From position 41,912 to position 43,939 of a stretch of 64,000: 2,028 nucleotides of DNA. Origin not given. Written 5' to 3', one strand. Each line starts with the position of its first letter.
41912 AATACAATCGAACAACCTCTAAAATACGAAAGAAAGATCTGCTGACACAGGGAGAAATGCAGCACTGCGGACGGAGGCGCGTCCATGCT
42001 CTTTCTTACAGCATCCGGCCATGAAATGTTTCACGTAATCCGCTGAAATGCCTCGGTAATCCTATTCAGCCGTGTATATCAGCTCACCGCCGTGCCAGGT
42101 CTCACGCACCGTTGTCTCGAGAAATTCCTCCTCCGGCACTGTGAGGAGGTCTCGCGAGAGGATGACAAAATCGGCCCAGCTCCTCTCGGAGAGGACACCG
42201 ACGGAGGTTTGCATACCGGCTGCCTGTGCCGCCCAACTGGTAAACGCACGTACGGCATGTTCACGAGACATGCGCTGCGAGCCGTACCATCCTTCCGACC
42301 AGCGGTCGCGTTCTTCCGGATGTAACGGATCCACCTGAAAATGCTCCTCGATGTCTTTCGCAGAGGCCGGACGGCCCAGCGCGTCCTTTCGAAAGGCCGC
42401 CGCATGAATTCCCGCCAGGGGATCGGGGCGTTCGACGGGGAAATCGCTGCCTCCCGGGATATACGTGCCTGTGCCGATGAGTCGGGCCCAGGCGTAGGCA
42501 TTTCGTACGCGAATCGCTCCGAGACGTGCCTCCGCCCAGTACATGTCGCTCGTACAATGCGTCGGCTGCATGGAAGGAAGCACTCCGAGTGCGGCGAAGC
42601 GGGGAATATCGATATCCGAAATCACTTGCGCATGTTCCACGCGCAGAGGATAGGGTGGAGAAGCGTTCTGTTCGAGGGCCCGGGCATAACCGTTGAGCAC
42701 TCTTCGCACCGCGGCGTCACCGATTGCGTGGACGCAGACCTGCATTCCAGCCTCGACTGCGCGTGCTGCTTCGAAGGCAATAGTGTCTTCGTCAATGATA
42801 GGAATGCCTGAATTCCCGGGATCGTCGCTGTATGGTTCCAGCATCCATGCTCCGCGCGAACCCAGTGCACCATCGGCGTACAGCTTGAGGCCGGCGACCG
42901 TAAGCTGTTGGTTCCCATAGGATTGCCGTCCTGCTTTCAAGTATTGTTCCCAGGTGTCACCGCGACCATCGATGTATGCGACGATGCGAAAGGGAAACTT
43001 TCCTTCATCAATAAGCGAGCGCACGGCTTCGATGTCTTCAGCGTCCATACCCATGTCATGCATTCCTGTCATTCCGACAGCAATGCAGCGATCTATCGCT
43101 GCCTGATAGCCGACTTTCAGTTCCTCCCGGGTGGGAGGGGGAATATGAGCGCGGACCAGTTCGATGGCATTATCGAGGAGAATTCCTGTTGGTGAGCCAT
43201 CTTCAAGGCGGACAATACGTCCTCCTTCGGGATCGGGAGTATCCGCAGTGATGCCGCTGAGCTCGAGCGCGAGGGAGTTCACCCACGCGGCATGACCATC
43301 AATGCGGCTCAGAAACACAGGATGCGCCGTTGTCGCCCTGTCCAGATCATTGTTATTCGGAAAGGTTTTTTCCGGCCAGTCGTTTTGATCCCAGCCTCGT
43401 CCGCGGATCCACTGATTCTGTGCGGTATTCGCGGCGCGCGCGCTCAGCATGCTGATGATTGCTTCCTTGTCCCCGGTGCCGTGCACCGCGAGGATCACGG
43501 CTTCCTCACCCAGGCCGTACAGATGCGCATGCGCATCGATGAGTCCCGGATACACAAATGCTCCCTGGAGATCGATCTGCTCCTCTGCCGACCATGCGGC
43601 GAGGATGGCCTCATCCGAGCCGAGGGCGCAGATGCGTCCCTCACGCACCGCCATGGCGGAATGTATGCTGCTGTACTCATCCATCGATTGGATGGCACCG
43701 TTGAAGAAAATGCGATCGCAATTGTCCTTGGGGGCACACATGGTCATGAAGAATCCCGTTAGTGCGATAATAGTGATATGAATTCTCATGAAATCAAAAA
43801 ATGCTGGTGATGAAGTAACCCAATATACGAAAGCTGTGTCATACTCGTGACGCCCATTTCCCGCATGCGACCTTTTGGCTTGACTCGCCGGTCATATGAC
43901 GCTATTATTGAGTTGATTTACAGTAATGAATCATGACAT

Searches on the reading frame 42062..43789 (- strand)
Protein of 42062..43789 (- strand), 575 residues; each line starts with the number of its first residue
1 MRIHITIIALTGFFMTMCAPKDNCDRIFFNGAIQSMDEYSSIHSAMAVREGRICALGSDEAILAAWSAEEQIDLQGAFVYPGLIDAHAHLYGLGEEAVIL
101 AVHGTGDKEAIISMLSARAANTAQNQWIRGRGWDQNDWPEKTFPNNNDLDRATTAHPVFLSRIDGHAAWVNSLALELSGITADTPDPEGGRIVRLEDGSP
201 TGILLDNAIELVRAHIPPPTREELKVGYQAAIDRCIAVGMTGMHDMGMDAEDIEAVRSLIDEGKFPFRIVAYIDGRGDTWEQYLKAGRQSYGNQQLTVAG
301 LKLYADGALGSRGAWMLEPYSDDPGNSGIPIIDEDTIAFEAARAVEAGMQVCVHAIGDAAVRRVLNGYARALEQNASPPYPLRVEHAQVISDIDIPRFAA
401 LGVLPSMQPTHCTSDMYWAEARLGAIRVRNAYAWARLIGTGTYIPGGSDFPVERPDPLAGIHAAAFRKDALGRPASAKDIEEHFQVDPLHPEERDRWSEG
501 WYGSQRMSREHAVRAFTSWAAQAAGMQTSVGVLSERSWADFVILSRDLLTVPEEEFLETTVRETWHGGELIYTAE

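Call 52: search_protein_families(library=pfam, proteins=[window:42062-43789:-], max_evalue=0.00001)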
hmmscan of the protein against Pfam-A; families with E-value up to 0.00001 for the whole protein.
window:42062-43789:- (575 aa): 2 families
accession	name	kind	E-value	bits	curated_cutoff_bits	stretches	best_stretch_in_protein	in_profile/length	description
PF07969.17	Amidohydro_3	-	1.9e-113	380.9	29.7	1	72-572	3-472/472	Amidohydrolase family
PF01979.26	Amidohydro_1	-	4.2e-07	30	25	0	505-568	279-342/345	Amidohydrolase family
